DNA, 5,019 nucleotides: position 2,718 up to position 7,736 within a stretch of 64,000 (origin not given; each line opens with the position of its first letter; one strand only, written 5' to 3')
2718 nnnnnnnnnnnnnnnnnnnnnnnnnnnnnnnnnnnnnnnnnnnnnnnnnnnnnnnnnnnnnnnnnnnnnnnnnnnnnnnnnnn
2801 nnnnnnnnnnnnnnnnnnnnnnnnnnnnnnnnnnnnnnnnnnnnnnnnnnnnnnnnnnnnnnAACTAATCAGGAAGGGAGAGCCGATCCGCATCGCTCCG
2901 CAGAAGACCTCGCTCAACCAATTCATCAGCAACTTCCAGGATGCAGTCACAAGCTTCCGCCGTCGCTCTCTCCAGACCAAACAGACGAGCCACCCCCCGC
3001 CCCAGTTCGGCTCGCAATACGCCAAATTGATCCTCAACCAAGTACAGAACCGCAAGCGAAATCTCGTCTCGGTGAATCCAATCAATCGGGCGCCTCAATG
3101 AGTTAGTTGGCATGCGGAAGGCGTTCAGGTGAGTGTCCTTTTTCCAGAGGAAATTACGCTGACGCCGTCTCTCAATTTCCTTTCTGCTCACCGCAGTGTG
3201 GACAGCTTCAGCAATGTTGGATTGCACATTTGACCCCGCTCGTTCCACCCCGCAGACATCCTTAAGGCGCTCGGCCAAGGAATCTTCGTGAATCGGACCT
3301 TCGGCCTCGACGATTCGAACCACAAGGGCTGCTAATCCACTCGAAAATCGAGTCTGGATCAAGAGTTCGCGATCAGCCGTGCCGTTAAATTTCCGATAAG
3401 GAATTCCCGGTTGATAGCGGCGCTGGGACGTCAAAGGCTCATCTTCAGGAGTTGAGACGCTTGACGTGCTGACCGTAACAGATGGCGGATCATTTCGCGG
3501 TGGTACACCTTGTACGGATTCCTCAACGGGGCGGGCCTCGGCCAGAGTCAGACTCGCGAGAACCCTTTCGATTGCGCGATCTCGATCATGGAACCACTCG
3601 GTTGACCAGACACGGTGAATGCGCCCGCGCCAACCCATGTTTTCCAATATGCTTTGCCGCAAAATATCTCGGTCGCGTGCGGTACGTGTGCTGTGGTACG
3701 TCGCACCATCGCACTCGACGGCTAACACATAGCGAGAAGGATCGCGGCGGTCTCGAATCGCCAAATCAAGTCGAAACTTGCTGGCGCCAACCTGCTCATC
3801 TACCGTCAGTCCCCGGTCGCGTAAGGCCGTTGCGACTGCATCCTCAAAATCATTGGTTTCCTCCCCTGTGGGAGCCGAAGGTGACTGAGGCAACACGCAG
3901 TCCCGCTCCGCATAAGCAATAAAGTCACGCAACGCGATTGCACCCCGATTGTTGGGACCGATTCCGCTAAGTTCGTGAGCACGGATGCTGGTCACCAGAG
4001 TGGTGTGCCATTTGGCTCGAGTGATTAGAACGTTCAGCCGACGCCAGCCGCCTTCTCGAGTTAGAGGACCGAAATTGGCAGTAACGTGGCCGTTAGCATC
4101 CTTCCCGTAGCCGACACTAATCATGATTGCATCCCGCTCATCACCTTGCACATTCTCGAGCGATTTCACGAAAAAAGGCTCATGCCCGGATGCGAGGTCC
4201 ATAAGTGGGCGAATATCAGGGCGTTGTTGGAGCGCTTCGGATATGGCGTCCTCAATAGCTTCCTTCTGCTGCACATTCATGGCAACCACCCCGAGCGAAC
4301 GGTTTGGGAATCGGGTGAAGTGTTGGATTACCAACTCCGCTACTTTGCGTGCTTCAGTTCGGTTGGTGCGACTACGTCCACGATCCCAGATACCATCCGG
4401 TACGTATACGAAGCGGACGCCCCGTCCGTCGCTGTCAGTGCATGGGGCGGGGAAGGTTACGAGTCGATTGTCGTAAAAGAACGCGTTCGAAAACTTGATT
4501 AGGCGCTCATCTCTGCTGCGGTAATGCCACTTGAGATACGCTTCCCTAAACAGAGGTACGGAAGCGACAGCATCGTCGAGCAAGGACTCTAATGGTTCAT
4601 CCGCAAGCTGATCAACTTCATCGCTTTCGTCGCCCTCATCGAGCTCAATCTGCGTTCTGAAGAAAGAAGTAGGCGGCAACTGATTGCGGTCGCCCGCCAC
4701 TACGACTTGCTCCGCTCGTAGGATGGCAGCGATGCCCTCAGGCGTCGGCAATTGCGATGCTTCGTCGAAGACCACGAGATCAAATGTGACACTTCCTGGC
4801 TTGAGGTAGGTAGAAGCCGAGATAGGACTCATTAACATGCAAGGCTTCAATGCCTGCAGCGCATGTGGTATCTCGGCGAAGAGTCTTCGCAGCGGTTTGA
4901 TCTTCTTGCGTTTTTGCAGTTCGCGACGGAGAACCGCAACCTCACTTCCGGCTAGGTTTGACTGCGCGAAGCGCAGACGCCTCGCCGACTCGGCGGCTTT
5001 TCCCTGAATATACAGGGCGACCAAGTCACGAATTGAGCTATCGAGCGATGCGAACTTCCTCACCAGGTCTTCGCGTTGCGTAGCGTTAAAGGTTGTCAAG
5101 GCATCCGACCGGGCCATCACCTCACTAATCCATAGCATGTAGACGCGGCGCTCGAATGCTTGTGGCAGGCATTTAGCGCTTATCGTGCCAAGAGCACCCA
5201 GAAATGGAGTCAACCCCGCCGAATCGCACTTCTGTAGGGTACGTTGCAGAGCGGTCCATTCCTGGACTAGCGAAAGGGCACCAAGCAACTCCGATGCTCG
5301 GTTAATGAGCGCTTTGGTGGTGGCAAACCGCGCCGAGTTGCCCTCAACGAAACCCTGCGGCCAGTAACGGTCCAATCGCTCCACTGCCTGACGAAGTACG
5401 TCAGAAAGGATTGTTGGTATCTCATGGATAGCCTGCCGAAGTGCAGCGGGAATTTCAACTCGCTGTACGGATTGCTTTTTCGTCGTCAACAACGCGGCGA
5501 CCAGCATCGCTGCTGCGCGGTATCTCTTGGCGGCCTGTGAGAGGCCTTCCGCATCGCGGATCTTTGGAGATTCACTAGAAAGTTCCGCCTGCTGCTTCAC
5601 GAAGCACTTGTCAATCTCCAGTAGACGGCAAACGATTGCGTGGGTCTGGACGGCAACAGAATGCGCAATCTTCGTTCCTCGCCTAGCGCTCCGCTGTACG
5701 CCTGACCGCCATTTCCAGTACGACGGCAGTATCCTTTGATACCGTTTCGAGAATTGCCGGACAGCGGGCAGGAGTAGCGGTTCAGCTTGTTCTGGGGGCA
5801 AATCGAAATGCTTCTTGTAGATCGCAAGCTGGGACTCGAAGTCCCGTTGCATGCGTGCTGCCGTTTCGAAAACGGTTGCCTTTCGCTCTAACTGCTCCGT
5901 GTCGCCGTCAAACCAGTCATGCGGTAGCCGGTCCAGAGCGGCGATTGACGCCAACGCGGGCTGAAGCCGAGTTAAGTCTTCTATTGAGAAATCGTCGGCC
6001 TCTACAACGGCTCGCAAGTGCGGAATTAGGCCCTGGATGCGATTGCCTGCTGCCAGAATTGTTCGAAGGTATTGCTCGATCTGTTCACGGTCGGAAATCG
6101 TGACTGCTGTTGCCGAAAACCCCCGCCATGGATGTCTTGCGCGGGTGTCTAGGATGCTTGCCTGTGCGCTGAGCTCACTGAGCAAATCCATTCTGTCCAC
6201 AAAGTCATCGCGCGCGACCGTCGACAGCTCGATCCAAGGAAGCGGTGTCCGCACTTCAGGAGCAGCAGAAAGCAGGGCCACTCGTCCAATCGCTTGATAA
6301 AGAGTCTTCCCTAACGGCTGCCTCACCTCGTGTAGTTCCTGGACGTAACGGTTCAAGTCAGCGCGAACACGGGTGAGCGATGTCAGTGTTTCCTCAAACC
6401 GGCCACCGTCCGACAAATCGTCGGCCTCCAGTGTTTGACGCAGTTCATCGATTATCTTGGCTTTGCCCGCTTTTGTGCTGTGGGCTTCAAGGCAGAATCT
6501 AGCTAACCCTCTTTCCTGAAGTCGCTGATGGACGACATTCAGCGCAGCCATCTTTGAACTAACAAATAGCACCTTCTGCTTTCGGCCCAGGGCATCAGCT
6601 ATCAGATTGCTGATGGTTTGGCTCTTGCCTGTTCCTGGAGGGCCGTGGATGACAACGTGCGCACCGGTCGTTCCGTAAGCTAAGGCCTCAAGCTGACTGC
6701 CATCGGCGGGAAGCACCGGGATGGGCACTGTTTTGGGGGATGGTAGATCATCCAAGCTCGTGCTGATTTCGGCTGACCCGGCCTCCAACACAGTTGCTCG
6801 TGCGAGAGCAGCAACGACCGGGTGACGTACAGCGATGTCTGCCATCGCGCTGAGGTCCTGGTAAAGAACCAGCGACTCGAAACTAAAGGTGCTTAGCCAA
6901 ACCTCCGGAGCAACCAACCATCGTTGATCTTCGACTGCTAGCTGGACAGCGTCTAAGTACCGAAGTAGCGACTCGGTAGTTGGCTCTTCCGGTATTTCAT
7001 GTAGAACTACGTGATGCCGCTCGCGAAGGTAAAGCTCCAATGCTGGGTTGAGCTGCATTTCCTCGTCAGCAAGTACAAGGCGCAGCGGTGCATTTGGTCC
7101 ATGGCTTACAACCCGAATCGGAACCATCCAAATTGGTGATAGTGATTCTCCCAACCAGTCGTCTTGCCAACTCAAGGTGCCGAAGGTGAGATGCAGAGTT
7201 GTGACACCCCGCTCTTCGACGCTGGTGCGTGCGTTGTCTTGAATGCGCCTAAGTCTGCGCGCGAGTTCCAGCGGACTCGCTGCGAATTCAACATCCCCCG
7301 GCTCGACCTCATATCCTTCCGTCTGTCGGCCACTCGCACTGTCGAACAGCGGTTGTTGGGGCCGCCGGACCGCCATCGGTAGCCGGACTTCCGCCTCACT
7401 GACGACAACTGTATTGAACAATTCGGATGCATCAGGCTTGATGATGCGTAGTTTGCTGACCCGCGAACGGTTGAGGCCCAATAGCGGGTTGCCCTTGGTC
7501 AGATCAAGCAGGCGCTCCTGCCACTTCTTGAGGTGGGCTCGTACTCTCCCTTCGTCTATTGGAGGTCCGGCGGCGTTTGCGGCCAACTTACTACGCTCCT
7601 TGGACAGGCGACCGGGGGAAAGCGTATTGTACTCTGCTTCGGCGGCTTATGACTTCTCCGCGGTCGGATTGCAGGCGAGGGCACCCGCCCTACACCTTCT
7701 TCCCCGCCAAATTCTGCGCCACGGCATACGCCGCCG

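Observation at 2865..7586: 1573-aa single-gene helicase-nuclease (DUF4011 / SF1 helicase / Vsr-DUF559-like nuclease / DUF3320): best defence-system candidate in the window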

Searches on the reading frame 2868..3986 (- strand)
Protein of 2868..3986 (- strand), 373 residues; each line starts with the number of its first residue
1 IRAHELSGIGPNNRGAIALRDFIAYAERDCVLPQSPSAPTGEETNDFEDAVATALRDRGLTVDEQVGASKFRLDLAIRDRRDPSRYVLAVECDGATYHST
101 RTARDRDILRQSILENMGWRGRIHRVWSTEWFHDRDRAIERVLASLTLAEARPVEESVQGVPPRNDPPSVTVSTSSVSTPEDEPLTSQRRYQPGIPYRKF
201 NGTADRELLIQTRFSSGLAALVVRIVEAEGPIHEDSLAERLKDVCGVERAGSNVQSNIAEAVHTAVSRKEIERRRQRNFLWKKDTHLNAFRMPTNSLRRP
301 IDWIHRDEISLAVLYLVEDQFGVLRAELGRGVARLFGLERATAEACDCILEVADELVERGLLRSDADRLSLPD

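Call 46: predict_structure(alignment_id=A3)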
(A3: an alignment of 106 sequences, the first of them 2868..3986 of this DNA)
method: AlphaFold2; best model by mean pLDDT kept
length: 373 residues; sequences in the alignment: 106
mean_pLDDT: 90.4   pTM: 0.59
mean pLDDT of the five models: 90.4, 90.4, 89.6, 89.2, 88.8
residues with pLDDT >= 90: 262; 70-90: 85; 50-70: 12; < 50: 14
segments of 3 or more residues with pLDDT < 50: 169-182
pLDDT, mean of each block of 10 residues (from residue 1): 87 89 87 80 89 97 87 93 96 78 80 86 92 96 97 94 70 46 65 95 97 98 98 97 96 97 98 96 96 89 97 97 97 94 97 98 97 94
secondary structure, 60 per line:
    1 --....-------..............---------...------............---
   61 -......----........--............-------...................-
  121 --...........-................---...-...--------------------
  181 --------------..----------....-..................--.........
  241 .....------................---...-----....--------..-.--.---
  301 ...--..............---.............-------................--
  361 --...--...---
elements in order: H3-6 H14-27 E37-39 H46-57 E62-67 E72-79 E82-93 H101-119 E123-127 H128-133 H135-150 E158-160 H207-210 H212-229 H234-245 H252-267 E271-273 E279-282 H306-319 H325-335 H343-358 E363-365 E368-370

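Call 49: fold_search(model_id=the predicted structure, library=pdb)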
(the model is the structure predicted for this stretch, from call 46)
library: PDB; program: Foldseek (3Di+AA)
matches with E <= 10: 805; with E <= 0.001: 2
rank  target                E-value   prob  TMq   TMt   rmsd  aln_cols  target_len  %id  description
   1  9zd6_A                7.3e-04  0.98  0.16  0.15  14.5       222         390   16  Bacterial interstrand DNA crosslink glycosylase AlkX/YcaQ bound to DNA (released 2026-01-14)
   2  9efq_J                9.7e-04  0.99  0.17  0.15  22.0       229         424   11  Cryo-EM structure of COP9 signalosome precatalytic state with neddylated cullin-2 (released 2025-12-03)
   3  8ij1_A                2.9e-03  0.99  0.17  0.09  19.5       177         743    8  Protomer 1 and 2 of the asymmetry trimer of the Cul2-Rbx1-EloBC-FEM1B ubiquitin ligase complex (released 2024-02-28)
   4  9efm_J                3.1e-03  0.99  0.17  0.18  22.0       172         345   12  Cryo-EM structure of COP9 signalosome precatalytic state with neddylated cullin-1 (released 2025-12-03)
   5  8cdj_C                3.9e-03  0.96  0.16  0.09  19.8       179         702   11  CAND1 b-hairpin++-SCF-SKP2 CAND1 rolling SCF engaged (released 2023-04-19)
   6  9zd6_B                4.1e-03  0.98  0.17  0.17  12.2       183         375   16  Bacterial interstrand DNA crosslink glycosylase AlkX/YcaQ bound to DNA (released 2026-01-14)
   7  8dk1_E                5.2e-03  0.89  0.15  0.27  14.1       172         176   15  CryoEM structure of JetABC (head construct) from Pseudomonas aeruginosa PA14 (released 2022-10-05)
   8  9i05_Xi               5.5e-03  1.00  0.23  0.20   8.7       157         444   18  Cryo-EM structure of the large subunit of the mitochondrial ribosome from Toxoplasma gondii (released 2025-06-11)
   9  1lva                  6.5e-03  0.99  0.21  0.27   6.3       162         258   15  Crystal structure of a C-terminal fragment of Moorella thermoacetica elongation factor SelB (released 2002-08-21)
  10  7shk_A                8.2e-03  0.57  0.17  0.09  21.4       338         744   10  Structure of Xenopus laevis CRL2Lrr1 (State 1) (released 2021-12-08)
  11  3euh_D                8.7e-03  0.89  0.14  0.24  12.5       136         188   15  Crystal Structure of the MukE-MukF Complex (released 2009-01-20)
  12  6hlu_B                9.2e-03  0.44  0.17  0.09  23.5       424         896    8  Crystal structure of the LRR-Roc-COR domain of the Chlorobium tepidum Roco protein (released 2018-12-26)
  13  8b9x_A                9.8e-03  0.93  0.19  0.24   8.0       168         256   12  Chimeric protein of human UFM1 E3 ligase, UFL1, and DDRGK1 (released 2023-10-25)
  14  5u8j_C                1.0e-02  0.84  0.15  0.29  16.1       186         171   11  Crystal structure of a protein of unknown function ECL_02571 involved in membrane biogenesis from Enterobacter cloacae (released 2017-01-18)
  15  7b5l_C                1.1e-02  0.96  0.17  0.09  19.9       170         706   12  Ubiquitin ligation to F-box protein substrates by SCF-RBR E3-E3 super-assembly: NEDD8-CUL1-RBX1-SKP1-SKP2-CKSHS1-Cycli (released 2021-02-10)
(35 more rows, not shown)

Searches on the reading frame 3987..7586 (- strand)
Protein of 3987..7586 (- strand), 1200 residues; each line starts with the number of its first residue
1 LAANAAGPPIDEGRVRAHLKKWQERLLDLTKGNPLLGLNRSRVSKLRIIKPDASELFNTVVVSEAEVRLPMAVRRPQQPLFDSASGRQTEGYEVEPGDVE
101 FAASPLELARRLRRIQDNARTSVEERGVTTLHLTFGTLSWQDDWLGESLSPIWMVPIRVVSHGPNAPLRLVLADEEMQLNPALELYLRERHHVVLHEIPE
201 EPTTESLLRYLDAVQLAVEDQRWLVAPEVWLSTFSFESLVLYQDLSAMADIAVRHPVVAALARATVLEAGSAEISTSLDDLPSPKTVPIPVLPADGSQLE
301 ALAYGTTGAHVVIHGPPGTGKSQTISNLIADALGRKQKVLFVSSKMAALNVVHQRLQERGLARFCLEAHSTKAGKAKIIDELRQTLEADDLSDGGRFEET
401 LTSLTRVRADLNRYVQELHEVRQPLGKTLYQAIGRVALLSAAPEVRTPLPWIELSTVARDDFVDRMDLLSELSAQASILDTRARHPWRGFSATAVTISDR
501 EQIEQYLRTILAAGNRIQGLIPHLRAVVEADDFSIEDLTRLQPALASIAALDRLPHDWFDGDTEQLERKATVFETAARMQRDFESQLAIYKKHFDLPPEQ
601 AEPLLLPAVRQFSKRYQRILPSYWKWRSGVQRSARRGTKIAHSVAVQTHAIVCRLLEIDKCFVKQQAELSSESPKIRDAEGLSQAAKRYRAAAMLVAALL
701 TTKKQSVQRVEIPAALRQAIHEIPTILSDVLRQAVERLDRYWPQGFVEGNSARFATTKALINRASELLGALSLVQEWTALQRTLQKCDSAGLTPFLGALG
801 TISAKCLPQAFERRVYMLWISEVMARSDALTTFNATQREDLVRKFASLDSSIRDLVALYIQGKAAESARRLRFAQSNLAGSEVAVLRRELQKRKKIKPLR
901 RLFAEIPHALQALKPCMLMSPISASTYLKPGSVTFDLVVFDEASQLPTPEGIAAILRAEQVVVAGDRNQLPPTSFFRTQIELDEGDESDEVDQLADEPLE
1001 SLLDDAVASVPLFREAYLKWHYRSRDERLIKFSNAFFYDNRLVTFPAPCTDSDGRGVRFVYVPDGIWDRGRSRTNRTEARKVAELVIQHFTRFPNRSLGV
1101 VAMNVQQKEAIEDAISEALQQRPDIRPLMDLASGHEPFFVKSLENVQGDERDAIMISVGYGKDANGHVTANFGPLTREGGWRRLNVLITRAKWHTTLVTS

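Call 61: predict_structure(alignment_id=A2)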
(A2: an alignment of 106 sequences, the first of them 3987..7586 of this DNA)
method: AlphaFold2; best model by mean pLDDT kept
length: 1200 residues; sequences in the alignment: 106
mean_pLDDT: 79.7   pTM: 0.56
mean pLDDT of the five models: 79.7, 79.7, 76.3, 75.6, 75.6
residues with pLDDT >= 90: 340; 70-90: 617; 50-70: 131; < 50: 112
segments of 3 or more residues with pLDDT < 50: 1-6, 79-88, 121-127, 271-283, 970-997, 1022-1049, 1161-1170, 1189-1192
pLDDT, mean of each block of 10 residues (from residue 1): 50 87 78 78 83 91 89 67 44 86 87 75 49 91 87 88 82 81 86 85 89 91 92 75 86 89 74 39 62 81 83 76 90 91 80 87 80 66 78 70 77 79 85 86 90 88 92 92 91 90 94 93 89 92 91 88 90 92 90 88 89 83 86 85 88 91 88 87 92 92 87 89 91 92 91 93 94 93 93 91 92 93 84 66 72 85 84 69 82 73 84 89 81 90 74 91 76 40 36 46 78 77 41 44 43 68 68 75 91 81 83 89 81 68 62 74 47 54 51 71
secondary structure, 60 per line:
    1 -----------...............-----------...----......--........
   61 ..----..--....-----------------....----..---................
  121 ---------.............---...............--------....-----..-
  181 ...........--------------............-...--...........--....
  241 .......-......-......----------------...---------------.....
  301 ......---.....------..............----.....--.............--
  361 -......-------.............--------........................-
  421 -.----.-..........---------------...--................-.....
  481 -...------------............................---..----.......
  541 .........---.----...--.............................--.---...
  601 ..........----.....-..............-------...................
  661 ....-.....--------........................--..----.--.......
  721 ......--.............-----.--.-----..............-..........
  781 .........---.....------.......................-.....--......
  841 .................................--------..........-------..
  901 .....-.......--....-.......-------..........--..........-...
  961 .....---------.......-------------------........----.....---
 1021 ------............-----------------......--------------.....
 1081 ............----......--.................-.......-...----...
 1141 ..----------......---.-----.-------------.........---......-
elements in order (helices of 4 or more, strands of 3 or more residues): H12-26 E45-50 H53-62 E71-74 E92-95 H105-120 E130-142 E146-160 E169-172 H181-191 H206-217 E224-234 H237-247 H249-254 H256-261 H296-306 E310-314 H321-334 E339-343 H346-358 E365-367 H375-387 H396-419 H429-438 H459-474 H476-480 H497-524 H535-549 H563-591 H598-610 H615-619 H621-633 H642-664 H666-670 H679-702 H714-726 H729-741 H757-769 H771-789 H793-797 H804-826 H828-832 H835-873 H882-891 H899-905 H907-913 E916-919 H921-927 E935-941 H948-956 E958-965 H975-981 H1002-1008 E1013-1017 H1027-1038 E1056-1061 H1076-1092 E1097-1102 H1105-1121 H1123-1129 E1138-1142 E1153-1158 H1182-1190 E1194-1199

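Call 63: fold_search(model_id=the predicted structure, library=pdb)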
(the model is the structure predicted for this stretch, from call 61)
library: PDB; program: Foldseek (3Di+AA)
matches with E <= 10: 623; with E <= 0.001: 7
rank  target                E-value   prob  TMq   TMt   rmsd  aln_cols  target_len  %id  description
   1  8ftm_B                8.3e-05  1.00  0.24  0.36  46.9      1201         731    9  Setx-ssRNA-ADP-SO4 complex (released 2023-10-25)
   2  5eaw_A                1.3e-04  1.00  0.12  0.13  13.8       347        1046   18  Crystal structure of Dna2 nuclease-helicase (released 2015-11-18)
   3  5ean_A                1.6e-04  1.00  0.12  0.14  13.4       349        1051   21  Crystal structure of Dna2 in complex with a 5' overhang DNA (released 2015-11-18)
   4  8ftm_A                2.0e-04  1.00  0.23  0.35  44.1      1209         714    9  Setx-ssRNA-ADP-SO4 complex (released 2023-10-25)
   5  5eax_A                2.4e-04  1.00  0.12  0.14  12.7       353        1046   20  Crystal structure of Dna2 in complex with an ssDNA (released 2015-11-18)
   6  8glv_Cn               3.9e-04  0.20  0.06  0.03  34.4      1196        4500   11  96-nm repeat unit of doublet microtubules from Chlamydomonas reinhardtii flagella (released 2023-05-31)
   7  8ram_O                8.8e-04  1.00  0.12  0.18  12.9       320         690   17  Structure of Sen1 bound RNA Polymerase II pre-termination complex (released 2024-10-30)
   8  2xzl_A                1.0e-03  1.00  0.12  0.18  15.9       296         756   14  Upf1-RNA complex (released 2011-03-30)
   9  2wjv_A                1.5e-03  1.00  0.13  0.18  10.4       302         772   16  Crystal structure of the complex between human nonsense mediated decay factors UPF1 and UPF2 (released 2009-07-07)
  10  5mzn                  2.0e-03  1.00  0.11  0.17  10.0       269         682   17  Helicase Sen1 (released 2017-04-19)
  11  8rd3_A                2.3e-03  1.00  0.12  0.20  12.3       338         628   17  Crystal structure of Saccharomyces cerevisiae Nmd4 protein bound to Upf1 helicase domain (released 2024-08-14)
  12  2xzp                  2.4e-03  1.00  0.10  0.18  11.1       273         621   19  Upf1 helicase (released 2011-03-30)
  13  9y6s_6k               2.7e-03  0.23  0.07  0.03  32.1      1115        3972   10  96-nm repeat of the Leishmania tarentolae doublet microtubule (released 2025-12-17)
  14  9qwn_A                2.8e-03  1.00  0.13  0.17  12.1       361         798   16  Human UPF1 in complex with the histone stem loop RNA (released 2025-12-03)
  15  8rao_O                3.0e-03  0.99  0.13  0.21  21.8       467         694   13  Structure of Sen1-ADP.BeF3-RNA complex (released 2024-10-30)
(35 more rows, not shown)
